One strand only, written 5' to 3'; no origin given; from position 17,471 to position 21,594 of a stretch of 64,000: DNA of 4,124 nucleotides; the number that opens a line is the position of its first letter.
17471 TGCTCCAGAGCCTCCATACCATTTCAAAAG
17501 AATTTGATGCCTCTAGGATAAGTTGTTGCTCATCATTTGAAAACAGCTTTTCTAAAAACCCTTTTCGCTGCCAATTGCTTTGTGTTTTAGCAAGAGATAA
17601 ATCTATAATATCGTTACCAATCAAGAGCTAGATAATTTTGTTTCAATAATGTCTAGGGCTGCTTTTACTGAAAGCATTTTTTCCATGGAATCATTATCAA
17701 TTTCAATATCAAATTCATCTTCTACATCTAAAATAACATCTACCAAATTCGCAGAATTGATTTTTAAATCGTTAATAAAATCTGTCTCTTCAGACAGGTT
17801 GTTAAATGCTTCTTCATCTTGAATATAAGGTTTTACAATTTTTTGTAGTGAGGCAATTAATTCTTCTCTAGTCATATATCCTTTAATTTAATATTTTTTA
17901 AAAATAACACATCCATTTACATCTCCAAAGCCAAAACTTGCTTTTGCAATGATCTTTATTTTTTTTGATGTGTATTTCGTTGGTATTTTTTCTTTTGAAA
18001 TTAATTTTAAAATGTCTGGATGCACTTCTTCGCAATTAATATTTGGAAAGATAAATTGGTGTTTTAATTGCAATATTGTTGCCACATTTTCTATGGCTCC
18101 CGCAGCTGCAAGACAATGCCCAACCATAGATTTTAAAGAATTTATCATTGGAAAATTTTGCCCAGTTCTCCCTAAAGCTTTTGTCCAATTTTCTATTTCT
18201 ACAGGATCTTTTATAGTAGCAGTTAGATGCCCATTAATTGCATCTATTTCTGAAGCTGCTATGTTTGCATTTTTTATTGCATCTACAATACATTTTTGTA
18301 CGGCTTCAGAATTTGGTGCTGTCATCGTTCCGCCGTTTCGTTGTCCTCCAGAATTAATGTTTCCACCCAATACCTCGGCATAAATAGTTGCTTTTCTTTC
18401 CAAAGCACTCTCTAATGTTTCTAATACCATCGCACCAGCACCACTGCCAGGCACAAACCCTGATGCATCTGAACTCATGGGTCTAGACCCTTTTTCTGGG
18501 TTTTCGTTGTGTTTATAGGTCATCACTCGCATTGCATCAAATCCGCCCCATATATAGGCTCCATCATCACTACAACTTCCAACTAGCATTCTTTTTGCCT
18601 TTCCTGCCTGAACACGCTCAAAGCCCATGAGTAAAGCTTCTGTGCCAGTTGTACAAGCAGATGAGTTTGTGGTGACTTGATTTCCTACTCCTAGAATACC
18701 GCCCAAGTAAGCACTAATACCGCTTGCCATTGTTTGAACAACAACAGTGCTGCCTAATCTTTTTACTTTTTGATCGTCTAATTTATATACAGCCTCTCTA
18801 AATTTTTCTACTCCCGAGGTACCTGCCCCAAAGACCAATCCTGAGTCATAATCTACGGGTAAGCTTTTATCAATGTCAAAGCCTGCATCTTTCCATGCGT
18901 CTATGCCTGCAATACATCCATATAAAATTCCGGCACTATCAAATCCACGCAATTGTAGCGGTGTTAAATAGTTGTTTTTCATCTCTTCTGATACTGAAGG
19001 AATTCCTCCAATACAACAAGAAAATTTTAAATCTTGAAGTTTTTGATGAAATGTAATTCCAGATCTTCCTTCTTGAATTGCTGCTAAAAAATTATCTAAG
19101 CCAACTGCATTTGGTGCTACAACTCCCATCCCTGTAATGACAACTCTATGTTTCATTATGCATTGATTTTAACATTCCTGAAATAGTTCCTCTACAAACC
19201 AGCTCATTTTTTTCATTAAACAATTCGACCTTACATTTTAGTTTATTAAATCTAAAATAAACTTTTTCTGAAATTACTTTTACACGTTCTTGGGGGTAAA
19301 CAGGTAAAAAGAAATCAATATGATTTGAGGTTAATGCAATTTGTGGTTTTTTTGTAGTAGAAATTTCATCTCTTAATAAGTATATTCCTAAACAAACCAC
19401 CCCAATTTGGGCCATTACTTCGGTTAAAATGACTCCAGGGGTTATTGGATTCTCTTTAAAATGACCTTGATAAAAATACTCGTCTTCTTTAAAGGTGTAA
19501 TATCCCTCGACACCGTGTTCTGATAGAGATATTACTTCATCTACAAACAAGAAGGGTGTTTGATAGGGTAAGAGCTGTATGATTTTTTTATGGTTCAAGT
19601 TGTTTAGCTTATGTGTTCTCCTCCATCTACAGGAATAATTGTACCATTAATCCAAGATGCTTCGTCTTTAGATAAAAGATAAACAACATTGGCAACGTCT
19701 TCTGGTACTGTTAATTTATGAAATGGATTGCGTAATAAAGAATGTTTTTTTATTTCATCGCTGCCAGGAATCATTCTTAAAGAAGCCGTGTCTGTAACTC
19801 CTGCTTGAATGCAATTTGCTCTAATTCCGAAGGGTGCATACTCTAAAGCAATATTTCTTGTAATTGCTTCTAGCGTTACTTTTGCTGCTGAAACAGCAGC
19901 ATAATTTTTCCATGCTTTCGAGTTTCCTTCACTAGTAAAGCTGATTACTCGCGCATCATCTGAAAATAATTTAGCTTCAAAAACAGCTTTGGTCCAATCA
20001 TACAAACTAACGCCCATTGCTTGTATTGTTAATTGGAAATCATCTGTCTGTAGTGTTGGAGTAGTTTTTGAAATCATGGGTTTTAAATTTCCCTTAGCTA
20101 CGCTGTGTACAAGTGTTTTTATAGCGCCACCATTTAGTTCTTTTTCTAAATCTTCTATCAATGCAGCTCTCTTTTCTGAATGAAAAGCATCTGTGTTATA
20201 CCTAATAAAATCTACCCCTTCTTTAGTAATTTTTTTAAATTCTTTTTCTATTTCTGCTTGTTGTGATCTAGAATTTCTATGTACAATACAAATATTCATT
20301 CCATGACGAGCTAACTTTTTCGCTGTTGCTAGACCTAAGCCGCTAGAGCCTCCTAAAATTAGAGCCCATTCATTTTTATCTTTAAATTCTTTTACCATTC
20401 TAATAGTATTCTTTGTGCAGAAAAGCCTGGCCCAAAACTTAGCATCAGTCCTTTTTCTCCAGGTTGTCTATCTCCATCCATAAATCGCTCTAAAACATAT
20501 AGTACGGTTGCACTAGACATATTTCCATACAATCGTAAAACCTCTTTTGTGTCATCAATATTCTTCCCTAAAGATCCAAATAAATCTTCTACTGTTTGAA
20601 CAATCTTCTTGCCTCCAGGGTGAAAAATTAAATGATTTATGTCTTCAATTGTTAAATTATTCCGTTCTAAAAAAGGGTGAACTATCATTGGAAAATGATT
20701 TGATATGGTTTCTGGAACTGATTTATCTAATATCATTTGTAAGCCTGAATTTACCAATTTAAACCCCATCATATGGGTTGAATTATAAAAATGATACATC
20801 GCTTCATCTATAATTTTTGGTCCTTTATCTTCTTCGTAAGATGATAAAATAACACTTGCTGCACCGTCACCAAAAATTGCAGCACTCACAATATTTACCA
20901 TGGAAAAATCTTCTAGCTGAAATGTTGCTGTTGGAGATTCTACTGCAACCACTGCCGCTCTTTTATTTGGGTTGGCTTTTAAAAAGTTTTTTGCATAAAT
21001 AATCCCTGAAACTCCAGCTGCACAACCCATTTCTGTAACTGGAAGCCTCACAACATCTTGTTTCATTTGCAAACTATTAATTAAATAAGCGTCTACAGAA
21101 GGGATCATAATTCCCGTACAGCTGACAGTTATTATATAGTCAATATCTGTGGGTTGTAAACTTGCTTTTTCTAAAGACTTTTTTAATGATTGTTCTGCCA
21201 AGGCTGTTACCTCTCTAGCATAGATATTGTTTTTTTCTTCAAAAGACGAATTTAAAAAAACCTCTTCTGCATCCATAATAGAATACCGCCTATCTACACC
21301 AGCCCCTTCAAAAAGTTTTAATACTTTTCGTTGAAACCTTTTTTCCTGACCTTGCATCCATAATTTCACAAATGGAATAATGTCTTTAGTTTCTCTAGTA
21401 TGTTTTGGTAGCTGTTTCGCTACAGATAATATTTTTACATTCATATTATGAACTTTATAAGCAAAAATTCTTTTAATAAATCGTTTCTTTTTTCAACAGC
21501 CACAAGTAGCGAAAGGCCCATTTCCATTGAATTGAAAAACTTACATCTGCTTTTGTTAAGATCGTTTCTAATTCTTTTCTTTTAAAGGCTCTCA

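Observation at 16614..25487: Orphan hybrid cluster: type III PKS with a private type II FAS-like module and tailoring enzymes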

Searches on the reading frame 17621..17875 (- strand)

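Call 3: search_protein_families(library=pfam, proteins=[window:17621-17875:-])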
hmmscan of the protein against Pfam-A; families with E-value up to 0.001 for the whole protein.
window:17621-17875:- (84 aa): 0 families

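Call 5: search_protein_families(library=ncbifam, proteins=[window:17621-17875:-], max_evalue=0.01)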
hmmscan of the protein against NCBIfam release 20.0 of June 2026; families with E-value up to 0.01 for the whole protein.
window:17621-17875:- (84 aa): 13 families
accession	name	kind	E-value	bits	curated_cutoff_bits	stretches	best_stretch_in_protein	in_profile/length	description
NF009104.0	PRK12449.1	equivalog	5.1e-12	45.6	70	1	1-81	1-79/80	acyl carrier protein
NF002148.0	PRK00982.1-2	subfamily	9.8e-11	41.4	71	1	5-80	4-77/79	acyl carrier protein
NF002151.0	PRK00982.1-5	equivalog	7.5e-10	38.8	92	1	11-80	9-76/78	acyl carrier protein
NF002149.0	PRK00982.1-3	equivalog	1.9e-09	37.3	106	1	11-80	9-76/78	acyl carrier protein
NF002150.0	PRK00982.1-4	subfamily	3.2e-09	36.9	66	1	1-80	1-78/80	acyl carrier protein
TIGR00517.1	acyl_carrier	equivalog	4.3e-09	36.1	70.45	1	5-79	3-75/77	acyl carrier protein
NF002147.0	PRK00982.1-1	equivalog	2.8e-08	33.5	84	1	1-79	3-79/83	acyl carrier protein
NF040636.1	AcpM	exception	3.3e-08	33.4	146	1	2-78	2-76/93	meromycolate extension acyl carrier protein AcpM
NF006031.0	PRK08172.1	equivalog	1.9e-06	28.4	76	1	25-83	22-80/82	acyl carrier protein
NF005480.0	PRK07081.1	equivalog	0.00019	21.3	72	1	10-72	5-68/83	acyl carrier protein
TIGR04069.1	ocin_ACP_rel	hypoth_equivalog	0.00023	21.6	70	1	9-64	5-62/77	peptide maturation system acyl carrier-related protein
NF005798.0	PRK07639.1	equivalog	0.00065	20.1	100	1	1-78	1-79/91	petrobactin biosynthesis protein AsbD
NF005079.0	PRK06508.1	equivalog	0.0039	17.5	83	1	25-60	21-56/93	acyl carrier protein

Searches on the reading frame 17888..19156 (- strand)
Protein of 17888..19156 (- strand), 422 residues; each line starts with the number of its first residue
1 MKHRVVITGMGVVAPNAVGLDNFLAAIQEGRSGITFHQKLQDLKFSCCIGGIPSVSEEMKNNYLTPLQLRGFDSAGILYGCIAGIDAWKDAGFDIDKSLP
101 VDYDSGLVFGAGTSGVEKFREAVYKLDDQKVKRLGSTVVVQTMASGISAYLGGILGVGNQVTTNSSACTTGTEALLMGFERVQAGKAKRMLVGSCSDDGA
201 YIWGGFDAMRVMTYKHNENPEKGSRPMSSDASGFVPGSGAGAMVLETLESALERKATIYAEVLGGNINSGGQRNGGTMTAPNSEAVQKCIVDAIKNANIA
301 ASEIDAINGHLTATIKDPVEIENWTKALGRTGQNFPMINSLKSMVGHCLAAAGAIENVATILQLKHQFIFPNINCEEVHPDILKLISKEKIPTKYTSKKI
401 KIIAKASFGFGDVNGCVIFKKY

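Call 3: search_protein_families(library=pfam, proteins=[window:17888-19156:-])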
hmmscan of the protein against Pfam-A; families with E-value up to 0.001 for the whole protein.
window:17888-19156:- (422 aa): 2 families
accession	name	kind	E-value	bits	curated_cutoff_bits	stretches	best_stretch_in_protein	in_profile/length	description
PF02801.28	Ketoacyl-synt_C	-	1.5e-26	93.2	20.8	1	259-376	1-119/119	Beta-ketoacyl synthase, C-terminal domain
PF00109.32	ketoacyl-synt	-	3.9e-25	89.3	20.8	1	3-251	2-252/252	Beta-ketoacyl synthase, N-terminal domain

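Call 5: search_protein_families(library=ncbifam, proteins=[window:17888-19156:-], max_evalue=0.01)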
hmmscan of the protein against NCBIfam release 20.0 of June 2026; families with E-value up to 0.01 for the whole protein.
window:17888-19156:- (422 aa): 20 families
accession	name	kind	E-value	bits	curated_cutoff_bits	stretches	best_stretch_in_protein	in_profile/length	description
TIGR03150.1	fabF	equivalog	6.6e-78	262.2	493.75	1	3-420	1-407/407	beta-ketoacyl-ACP synthase II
NF005589.0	PRK07314.1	subfamily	1.1e-77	261.5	387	1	2-422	3-412/413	beta-ketoacyl-ACP synthase II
NF005935.0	PRK07967.1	equivalog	8.5e-69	232.3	630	1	3-422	2-404/406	beta-ketoacyl-ACP synthase I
NF004970.0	PRK06333.1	subfamily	2.4e-66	224.3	525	1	2-422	3-422/424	beta-ketoacyl-ACP synthase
NF006274.0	PRK08439.1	equivalog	7.2e-56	189.7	621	1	3-421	2-405/406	beta-ketoacyl-ACP synthase II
NF005490.0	PRK07103.1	equivalog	1.6e-55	188.8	445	1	2-421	3-412/414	polyketide beta-ketoacyl:acyl carrier protein synthase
NF006587.0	PRK09116.1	equivalog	1.4e-54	185.5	470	1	3-421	2-406/408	beta-ketoacyl-ACP synthase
NF006434.0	PRK08722.1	equivalog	2.7e-53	181.3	759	1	2-421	3-413/414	beta-ketoacyl-ACP synthase II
NF005076.0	PRK06501.1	equivalog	3e-46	158.2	629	1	5-420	13-421/425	beta-ketoacyl-ACP synthase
NF005916.1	PRK07910.1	equivalog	3.4e-45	154.7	560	1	4-422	13-418/418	KasA/KasB family beta-ketoacyl-ACP synthase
NF004618.0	PRK05952.1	equivalog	5.7e-35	120.9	455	1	116-421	95-382/384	beta-ketoacyl-ACP synthase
NF058662.1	cispenta_AmcF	equivalog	4.3e-32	111.5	325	1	155-420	116-368/369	cispentacin biosynthesis acyltransferase subunit AmcF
NF045894.1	PKS_plus_SDR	equivalog_domain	4e-27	94.3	1740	1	130-382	138-383/1515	type I polyketide synthase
NF006618.0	PRK09185.1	subfamily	2.8e-26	92.5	407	1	106-421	99-392/394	beta-ketoacyl-ACP synthase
NF040607.1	mycolic_Pks13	equivalog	1.3e-25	89.1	2100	1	225-421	324-525/1680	polyketide synthase Pks13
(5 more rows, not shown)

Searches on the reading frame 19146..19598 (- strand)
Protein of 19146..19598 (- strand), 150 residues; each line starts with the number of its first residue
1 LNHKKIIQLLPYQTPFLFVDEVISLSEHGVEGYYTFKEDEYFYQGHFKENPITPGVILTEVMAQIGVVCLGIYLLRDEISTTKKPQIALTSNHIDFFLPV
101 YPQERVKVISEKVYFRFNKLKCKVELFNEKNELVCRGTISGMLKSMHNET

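Call 3: search_protein_families(library=pfam, proteins=[window:19146-19598:-])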
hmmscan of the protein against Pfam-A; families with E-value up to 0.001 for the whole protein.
window:19146-19598:- (150 aa): 1 family
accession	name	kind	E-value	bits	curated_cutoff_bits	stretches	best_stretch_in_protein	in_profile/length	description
PF07977.19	FabA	-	2e-14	53.8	23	1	10-107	1-107/138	FabA-like domain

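Call 5: search_protein_families(library=ncbifam, proteins=[window:19146-19598:-], max_evalue=0.01)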
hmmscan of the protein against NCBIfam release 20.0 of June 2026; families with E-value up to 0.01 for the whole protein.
window:19146-19598:- (150 aa): 5 families
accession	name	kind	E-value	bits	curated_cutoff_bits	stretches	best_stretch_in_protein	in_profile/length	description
NF000582.1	PRK00006.1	equivalog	1.2e-18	67.3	113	1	3-140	2-134/137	3-hydroxyacyl-ACP dehydratase FabZ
NF009667.0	PRK13188.1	equivalog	1.5e-18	66.8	465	1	1-107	321-423/464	bifunctional UDP-3-O-[3-hydroxymyristoyl] N-acetylglucosamine deacetylase/3-hydroxyacyl-ACP dehydratase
TIGR01750.1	fabZ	equivalog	8.5e-18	64.5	155.15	1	3-139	3-137/141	3-hydroxyacyl-ACP dehydratase FabZ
NF003509.0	PRK05174.1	equivalog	3.5e-06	27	124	1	14-106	32-124/172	bifunctional 3-hydroxydecanoyl-ACP dehydratase/trans-2-decenoyl-ACP isomerase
TIGR01749.1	fabA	equivalog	0.00042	20.3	238.15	1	16-103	31-118/169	3-hydroxyacyl-[acyl-carrier-protein] dehydratase FabA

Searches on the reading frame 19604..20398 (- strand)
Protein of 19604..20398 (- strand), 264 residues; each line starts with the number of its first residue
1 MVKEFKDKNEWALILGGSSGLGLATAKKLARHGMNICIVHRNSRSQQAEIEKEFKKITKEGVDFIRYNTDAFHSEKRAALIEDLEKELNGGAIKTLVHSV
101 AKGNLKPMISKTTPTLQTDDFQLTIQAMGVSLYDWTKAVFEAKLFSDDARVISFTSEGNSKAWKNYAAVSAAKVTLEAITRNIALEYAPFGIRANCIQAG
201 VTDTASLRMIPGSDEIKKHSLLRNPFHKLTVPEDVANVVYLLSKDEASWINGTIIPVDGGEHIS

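Call 3: search_protein_families(library=pfam, proteins=[window:19604-20398:-])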
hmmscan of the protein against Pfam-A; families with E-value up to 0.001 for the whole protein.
window:19604-20398:- (264 aa): 5 families
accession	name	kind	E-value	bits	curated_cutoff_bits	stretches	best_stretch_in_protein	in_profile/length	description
PF13561.12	adh_short_C2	-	1.6e-44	152.7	27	1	19-261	6-235/236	Enoyl-(Acyl carrier protein) reductase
PF00106.31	adh_short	-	9.1e-26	91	26.6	1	11-207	2-187/195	short chain dehydrogenase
PF12241.14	Enoyl_reductase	-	2.5e-09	37.3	22.1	1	111-211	98-201/236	Trans-2-enoyl-CoA reductase catalytic region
PF23441.1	SDR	-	2.2e-08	34.2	27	1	9-260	7-254/258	SDR-like rossmann domain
PF08659.16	KR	-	2.7e-08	34.4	22.6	1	12-110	3-99/180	KR domain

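Call 5: search_protein_families(library=ncbifam, proteins=[window:19604-20398:-], max_evalue=0.01)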
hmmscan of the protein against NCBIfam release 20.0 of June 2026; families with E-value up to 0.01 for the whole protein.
window:19604-20398:- (264 aa): 220 families (the best 25 are shown)
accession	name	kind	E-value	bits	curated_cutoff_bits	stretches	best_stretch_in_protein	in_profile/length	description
NF005975.0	PRK08063.1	equivalog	9.5e-42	143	328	1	9-261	4-246/250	enoyl-[acyl-carrier-protein] reductase FabL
NF005559.1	PRK07231.1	subfamily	8.4e-34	117.2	215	1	9-261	4-247/249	glucose 1-dehydrogenase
NF009466.0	PRK12826.1-2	subfamily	7e-32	110.8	222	1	9-262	3-245/248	3-oxoacyl-ACP reductase FabG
NF005752.0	PRK07576.1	subfamily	3e-29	102.2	321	1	5-263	5-252/271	SDR family oxidoreductase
NF004791.0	PRK06138.1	equivalog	3.7e-29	101.8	312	1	10-263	6-251/252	SDR family oxidoreductase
TIGR01830.1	3oxo_ACP_reduc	equivalog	8.6e-29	100.9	297.75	1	12-260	1-237/239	3-oxoacyl-[acyl-carrier-protein] reductase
NF053701.1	CsHdxCHCADhChcB2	equivalog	7.7e-28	97.6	350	1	10-260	4-241/245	cis-4-hydroxycyclohexanecarboxylate dehydrogenase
NF004778.0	PRK06124.1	equivalog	4.5e-27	95.1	303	1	2-261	4-252/256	SDR family oxidoreductase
NF049979.1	AlphHSDSHdhA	equivalog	1.3e-26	93.6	350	1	9-261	3-246/258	7alpha-hydroxysteroid dehydrogenase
NF005873.0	PRK07814.1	equivalog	1.9e-26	93.1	346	1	4-260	5-250/263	SDR family oxidoreductase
NF006693.0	PRK09242.1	equivalog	1.9e-26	92.8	328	1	6-260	7-252/258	SDR family oxidoreductase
NF004197.0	PRK05653.1-1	equivalog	2.2e-26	93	332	1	8-261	6-246/249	3-oxoacyl-ACP reductase FabG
NF005488.0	PRK07097.1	equivalog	9.3e-26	90.5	369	1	3-260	4-256/266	gluconate 5-dehydrogenase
NF009464.0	PRK12824.1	subfamily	2e-25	89.9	269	1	10-262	3-243/245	3-oxoacyl-ACP reductase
NF052558.1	MBtsdlDhBudC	equivalog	2.4e-25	89.5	270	1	9-261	3-241/250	meso-2,3-butanediol dehydrogenase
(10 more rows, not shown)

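Call 29: search_solved_structures(query=window:19604-20398:-, max_evalue=1e-15, show_alignments=2)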
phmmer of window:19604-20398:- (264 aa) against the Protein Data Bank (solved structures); distinct sequences matched with E-value up to 1e-15: 34.
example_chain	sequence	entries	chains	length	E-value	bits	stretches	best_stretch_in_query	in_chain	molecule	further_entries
3oic_A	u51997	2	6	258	5.1e-23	85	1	7-262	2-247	Enoyl-[acyl-carrier-protein] reductase [NADPH]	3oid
1vl8_A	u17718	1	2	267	1.8e-20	76.7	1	5-260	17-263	Gluconate 5-dehydrogenase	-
4ni5_A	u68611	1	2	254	2.2e-18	69.9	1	5-260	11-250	Oxidoreductase, short-chain dehydrogenase/reductase family protein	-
2hq1_A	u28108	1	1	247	4.5e-18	68.8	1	8-260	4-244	Glucose/ribitol dehydrogenase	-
1ulu_A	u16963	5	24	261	4.8e-18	68.7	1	12-263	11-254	enoyl-acyl carrier protein reductase | ENOYL-[ACYL CARRIER PROTEIN] REDUCTASE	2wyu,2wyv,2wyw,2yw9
3imf_A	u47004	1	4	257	9.9e-18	67.7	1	10-263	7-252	Short chain dehydrogenase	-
5itv_A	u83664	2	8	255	1.2e-17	67.4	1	10-260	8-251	Dihydroanticapsin 7-dehydrogenase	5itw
8ij6_A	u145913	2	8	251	3.8e-17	65.8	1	10-261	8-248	Putative short-chain dehydrogenases/reductase family protein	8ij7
4fs3_A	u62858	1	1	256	6.8e-17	64.9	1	17-262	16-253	Enoyl-[acyl-carrier-protein] reductase [NADPH] FabI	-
5koi_A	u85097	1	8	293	7.9e-17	64.7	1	13-263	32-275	Enoyl-[acyl-carrier-protein] reductase [NADH]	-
1xq1_A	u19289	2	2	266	8.1e-17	64.7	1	8-261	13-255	PUTATIVE TROPINONE REDUCATSE | Putative tropinone reductase homolog At1g07440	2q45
3gnt_A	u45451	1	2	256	9.5e-17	64.5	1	17-262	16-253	Enoyl-[acyl-carrier-protein] reductase [NADH]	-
6tbb_A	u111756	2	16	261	9.5e-17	64.5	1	17-262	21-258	Enoyl-[acyl-carrier-protein] reductase [NADPH]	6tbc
3gns_A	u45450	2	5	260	9.6e-17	64.5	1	17-262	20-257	Enoyl-[acyl-carrier-protein] reductase [NADH]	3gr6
4nbu_A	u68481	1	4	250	1e-16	64.3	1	10-260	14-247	3-oxoacyl-(Acyl-carrier-protein) reductase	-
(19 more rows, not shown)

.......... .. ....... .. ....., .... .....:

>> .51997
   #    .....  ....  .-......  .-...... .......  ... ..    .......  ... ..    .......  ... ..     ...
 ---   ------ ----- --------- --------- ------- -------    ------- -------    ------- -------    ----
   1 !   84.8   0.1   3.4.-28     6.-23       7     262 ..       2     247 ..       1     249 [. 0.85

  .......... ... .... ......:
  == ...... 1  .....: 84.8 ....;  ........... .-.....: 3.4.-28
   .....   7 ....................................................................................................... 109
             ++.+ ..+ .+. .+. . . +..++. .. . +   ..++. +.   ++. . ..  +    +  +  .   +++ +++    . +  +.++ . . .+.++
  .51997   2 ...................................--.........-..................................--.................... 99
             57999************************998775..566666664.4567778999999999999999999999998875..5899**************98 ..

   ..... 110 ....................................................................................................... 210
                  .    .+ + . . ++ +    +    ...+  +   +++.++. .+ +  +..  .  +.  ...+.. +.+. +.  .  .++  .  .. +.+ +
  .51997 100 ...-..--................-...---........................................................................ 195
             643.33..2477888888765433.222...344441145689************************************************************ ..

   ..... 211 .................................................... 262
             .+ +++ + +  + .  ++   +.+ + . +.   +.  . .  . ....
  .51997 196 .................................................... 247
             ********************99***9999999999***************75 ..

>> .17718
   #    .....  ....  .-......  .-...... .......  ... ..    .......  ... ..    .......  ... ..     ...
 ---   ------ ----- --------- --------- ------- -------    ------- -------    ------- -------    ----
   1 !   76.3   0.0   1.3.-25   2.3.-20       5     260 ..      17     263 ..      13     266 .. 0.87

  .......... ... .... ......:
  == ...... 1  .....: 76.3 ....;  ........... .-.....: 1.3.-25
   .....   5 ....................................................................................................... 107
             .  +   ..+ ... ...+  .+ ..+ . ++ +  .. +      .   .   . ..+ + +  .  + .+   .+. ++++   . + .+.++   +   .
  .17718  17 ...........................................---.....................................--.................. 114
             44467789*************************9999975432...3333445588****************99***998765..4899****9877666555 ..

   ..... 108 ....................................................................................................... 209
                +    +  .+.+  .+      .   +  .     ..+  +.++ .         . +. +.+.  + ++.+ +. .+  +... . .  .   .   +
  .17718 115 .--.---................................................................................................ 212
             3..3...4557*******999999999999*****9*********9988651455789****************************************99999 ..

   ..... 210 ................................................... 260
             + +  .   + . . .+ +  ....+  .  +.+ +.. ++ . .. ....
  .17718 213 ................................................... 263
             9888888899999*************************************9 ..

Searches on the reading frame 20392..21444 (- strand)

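Call 3: search_protein_families(library=pfam, proteins=[window:20392-21444:-])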
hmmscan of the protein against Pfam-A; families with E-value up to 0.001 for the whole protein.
window:20392-21444:- (350 aa): 5 families
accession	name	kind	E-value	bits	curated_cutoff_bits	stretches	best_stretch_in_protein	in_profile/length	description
PF02797.21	Chal_sti_synt_C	-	1.9e-19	70.6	27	1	221-348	12-147/151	Chalcone and stilbene synthases, C-terminal domain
PF00195.25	Chal_sti_synt_N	-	3.3e-19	69.7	27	1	6-201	17-222/225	Chalcone and stilbene synthases, N-terminal domain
PF08392.18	FAE1_CUT1_RppA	-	5.6e-19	69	27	1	63-207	67-210/290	FAE1/Type III polyketide synthase-like protein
PF08541.16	ACP_syn_III_C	-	2.5e-15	56.8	26.6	1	259-350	1-90/90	3-Oxoacyl-[acyl-carrier-protein (ACP)] synthase III C terminal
PF08545.16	ACP_syn_III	-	1.8e-07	31.4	24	1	139-215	5-75/80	3-Oxoacyl-[acyl-carrier-protein (ACP)] synthase III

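Call 5: search_protein_families(library=ncbifam, proteins=[window:20392-21444:-], max_evalue=0.01)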
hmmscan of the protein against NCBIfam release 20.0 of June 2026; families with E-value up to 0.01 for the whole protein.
window:20392-21444:- (350 aa): 13 families
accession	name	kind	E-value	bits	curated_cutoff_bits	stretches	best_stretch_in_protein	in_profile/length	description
NF042429.2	DHPHCoAsyn_DpgA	equivalog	3.3e-49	167.7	425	1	39-350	27-350/350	3,5-dihydroxyphenylacetyl-CoA synthase DpgA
NF006829.0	PRK09352.1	subfamily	8.6e-23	80.8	249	1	77-350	51-321/322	beta-ketoacyl-ACP synthase 3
TIGR00747.1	fabH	subfamily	2.6e-20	72.8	292.1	1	79-349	51-321/322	beta-ketoacyl-ACP synthase III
NF005703.0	PRK07515.1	equivalog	6.8e-16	58.1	304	1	64-348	81-370/373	beta-ketoacyl-ACP synthase III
NF005541.0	PRK07204.1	equivalog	5.9e-13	48.9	402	1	81-350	54-329/329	beta-ketoacyl-ACP synthase III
NF004623.0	PRK05963.1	equivalog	2.7e-09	36.8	437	1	258-348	238-326/328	beta-ketoacyl-ACP synthase III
NF006720.0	PRK09258.1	equivalog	6.1e-08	32.3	285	1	80-350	62-338/338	3-oxoacyl-ACP synthase III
NF003274.0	PRK04262.1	equivalog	1.4e-07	30.9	244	1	78-343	50-301/347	hydroxymethylglutaryl-CoA synthase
NF004618.0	PRK05952.1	equivalog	1.5e-05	24.1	455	0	80-127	254-301/384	beta-ketoacyl-ACP synthase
NF005293.2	PRK06816.1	subfamily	4.4e-05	22.7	450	0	255-334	278-360/378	StlD/DarB family beta-ketosynthase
NF005704.0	PRK07516.1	subfamily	6.7e-05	22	412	1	76-174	19-118/389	thiolase domain-containing protein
NF053539.1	resorcinol_DarB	exception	8e-05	21.9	550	0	256-331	278-356/377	dialkylresorcinol biosynthesis protein DarB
TIGR01835.1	HMG-CoA-S_prok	equivalog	0.005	15.7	360.35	1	80-277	50-233/382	hydroxymethylglutaryl-CoA synthase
